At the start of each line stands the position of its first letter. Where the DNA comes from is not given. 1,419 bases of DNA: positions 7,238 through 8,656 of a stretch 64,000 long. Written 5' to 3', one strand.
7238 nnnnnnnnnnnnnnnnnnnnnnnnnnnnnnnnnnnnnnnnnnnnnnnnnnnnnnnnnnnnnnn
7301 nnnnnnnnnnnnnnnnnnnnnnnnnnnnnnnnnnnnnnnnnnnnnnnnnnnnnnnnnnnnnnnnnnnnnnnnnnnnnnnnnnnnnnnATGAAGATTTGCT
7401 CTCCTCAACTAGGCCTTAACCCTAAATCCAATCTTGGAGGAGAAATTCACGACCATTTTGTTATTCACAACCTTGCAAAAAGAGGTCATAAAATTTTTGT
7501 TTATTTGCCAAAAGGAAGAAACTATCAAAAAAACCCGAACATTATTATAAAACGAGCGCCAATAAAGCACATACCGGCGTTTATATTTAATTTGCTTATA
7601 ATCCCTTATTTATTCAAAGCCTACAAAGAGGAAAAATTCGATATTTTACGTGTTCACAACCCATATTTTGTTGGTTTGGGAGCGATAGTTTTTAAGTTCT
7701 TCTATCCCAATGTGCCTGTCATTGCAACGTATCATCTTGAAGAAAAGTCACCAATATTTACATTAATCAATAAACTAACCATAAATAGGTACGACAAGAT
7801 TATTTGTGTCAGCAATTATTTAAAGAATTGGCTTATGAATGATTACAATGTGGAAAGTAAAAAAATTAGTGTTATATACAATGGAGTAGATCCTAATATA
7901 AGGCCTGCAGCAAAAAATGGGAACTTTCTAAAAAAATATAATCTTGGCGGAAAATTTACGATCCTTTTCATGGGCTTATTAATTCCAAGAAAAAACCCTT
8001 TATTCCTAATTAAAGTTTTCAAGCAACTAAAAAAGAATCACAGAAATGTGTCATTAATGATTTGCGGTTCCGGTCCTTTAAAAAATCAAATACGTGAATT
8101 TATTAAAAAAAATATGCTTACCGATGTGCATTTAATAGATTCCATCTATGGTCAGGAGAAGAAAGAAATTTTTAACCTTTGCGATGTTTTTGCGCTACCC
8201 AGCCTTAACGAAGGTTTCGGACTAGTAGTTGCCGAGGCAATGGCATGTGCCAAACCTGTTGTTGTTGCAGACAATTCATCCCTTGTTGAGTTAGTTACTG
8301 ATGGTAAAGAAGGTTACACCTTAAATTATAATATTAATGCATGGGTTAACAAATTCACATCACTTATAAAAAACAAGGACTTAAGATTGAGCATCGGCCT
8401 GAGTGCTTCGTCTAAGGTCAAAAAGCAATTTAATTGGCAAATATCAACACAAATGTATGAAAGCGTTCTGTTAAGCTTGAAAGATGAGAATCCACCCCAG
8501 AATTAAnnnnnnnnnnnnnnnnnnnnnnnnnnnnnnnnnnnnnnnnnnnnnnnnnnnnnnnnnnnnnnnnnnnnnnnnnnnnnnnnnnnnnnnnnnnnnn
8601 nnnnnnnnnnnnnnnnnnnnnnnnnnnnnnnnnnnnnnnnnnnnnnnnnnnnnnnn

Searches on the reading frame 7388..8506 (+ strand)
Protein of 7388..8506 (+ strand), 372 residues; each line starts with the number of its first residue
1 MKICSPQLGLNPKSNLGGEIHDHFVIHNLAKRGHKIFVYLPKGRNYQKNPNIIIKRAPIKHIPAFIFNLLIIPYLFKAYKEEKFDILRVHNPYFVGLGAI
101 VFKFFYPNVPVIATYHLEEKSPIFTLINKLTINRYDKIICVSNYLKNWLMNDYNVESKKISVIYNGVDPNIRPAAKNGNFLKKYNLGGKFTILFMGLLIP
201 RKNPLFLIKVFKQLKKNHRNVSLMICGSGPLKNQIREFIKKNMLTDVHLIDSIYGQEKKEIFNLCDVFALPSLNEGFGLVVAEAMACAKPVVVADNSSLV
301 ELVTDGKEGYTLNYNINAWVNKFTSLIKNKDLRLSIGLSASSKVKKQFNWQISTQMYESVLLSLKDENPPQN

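Call 11: search_protein_families(library=pfam, proteins=[window:7388-8506:+], max_evalue=0.001)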
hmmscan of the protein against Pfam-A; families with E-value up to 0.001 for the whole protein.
window:7388-8506:+ (372 aa): 7 families
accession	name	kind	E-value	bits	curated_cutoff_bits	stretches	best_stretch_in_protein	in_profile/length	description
PF00534.26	Glycos_transf_1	-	4.4e-35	121.2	26.4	1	183-336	8-165/172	Glycosyl transferases group 1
PF13692.12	Glyco_trans_1_4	-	2.1e-28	99.8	27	1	190-329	2-142/142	Glycosyl transferases group 1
PF13439.12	Glyco_transf_4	-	9.5e-28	97.8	28.5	1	21-170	7-169/170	Glycosyltransferase Family 4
PF20706.3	GT4-conflict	-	1e-09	38.3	26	1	139-305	151-322/385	Family 4 Glycosyltransferase in conflict systems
PF13579.12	Glyco_trans_4_4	-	4e-06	27.7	29.7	1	26-166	11-158/158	Glycosyl transferase 4-like domain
PF13524.12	Glyco_trans_1_2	-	4.8e-05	23.8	25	1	241-351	27-136/144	Glycosyl transferase-like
PF13477.12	Glyco_trans_4_2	-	6.1e-05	23.6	23.4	1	19-142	10-139/139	Glycosyl transferase 4-like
